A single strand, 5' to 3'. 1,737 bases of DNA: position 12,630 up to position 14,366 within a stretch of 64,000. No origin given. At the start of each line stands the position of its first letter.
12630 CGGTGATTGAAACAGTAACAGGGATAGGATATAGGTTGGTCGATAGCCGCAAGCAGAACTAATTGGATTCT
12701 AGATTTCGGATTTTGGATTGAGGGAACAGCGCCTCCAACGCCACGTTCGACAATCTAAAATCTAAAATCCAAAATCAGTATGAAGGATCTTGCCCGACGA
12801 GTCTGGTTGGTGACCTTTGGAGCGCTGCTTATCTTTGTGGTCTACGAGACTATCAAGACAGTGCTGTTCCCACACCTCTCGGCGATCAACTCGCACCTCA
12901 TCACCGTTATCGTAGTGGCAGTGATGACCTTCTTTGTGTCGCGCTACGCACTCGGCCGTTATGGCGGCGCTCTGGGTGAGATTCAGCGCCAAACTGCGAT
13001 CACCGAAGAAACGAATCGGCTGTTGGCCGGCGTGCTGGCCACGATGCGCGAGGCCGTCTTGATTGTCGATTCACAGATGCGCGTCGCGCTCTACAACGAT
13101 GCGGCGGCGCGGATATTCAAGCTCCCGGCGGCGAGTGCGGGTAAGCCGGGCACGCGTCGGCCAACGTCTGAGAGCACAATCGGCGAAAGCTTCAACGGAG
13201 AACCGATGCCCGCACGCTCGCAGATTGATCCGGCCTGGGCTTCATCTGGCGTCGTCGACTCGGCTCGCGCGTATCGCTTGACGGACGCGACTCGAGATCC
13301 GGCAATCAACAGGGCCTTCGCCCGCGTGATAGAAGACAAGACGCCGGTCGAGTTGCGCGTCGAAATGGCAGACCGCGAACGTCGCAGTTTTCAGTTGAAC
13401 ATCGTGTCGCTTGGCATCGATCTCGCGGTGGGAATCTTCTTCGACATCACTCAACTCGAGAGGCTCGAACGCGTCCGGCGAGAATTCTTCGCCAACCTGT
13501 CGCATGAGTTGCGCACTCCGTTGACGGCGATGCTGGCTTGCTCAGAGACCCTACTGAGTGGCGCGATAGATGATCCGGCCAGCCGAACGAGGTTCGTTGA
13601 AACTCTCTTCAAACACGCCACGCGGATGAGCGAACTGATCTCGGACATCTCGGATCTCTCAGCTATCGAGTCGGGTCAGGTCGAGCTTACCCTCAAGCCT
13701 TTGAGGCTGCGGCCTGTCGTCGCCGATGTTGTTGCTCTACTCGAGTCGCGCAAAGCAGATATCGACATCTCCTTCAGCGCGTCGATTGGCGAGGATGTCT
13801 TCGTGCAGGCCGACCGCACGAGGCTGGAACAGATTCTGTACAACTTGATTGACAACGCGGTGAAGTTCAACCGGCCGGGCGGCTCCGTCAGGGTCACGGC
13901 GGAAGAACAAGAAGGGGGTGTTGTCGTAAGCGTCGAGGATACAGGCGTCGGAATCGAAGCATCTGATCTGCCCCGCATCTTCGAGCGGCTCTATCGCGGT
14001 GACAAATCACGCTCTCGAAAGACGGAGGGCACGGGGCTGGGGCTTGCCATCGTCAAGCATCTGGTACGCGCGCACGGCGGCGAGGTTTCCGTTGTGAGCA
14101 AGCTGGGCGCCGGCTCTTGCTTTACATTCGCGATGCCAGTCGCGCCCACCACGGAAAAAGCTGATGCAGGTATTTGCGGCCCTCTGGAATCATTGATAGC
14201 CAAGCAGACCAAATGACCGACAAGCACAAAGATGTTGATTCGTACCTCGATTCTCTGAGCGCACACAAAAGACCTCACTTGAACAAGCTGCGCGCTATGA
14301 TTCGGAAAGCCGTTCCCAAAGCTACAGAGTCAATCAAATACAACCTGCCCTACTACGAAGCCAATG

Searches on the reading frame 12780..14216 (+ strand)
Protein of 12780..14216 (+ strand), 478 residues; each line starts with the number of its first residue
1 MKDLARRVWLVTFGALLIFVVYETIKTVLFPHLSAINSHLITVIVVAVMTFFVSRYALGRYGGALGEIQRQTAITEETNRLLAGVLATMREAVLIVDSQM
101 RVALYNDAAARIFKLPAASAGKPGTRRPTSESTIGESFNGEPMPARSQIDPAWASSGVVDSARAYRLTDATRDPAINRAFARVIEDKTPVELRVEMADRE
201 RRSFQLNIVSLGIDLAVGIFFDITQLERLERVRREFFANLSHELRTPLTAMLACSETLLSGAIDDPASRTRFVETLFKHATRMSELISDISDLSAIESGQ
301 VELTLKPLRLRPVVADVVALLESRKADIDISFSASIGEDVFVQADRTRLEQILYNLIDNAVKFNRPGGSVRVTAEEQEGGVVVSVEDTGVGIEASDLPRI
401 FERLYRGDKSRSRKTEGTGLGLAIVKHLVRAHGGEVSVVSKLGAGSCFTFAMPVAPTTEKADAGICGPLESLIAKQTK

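Call 99: search_protein_families(library=pfam, proteins=[window:12780-14216:+], max_evalue=0.001)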
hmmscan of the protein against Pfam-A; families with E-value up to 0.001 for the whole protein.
window:12780-14216:+ (478 aa): 5 families
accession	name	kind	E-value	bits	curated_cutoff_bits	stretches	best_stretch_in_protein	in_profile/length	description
PF02518.31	HATPase_c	-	7.6e-33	113.7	26.4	1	345-455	2-110/111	Histidine kinase-, DNA gyrase B-, and HSP90-like ATPase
PF00512.31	HisKA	-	1.6e-17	63.8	26.9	1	233-299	2-66/66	His Kinase A (phospho-acceptor) domain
PF13581.12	HATPase_c_2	-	7.1e-06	26.5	27.4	1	348-431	31-111/127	Histidine kinase-like ATPase domain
PF08448.16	PAS_4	-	3.1e-05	24.6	23.1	0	89-118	4-33/110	PAS fold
PF13589.12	HATPase_c_3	-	0.00049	20.6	25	1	349-419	3-74/137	Histidine kinase-, DNA gyrase B-, and HSP90-like ATPase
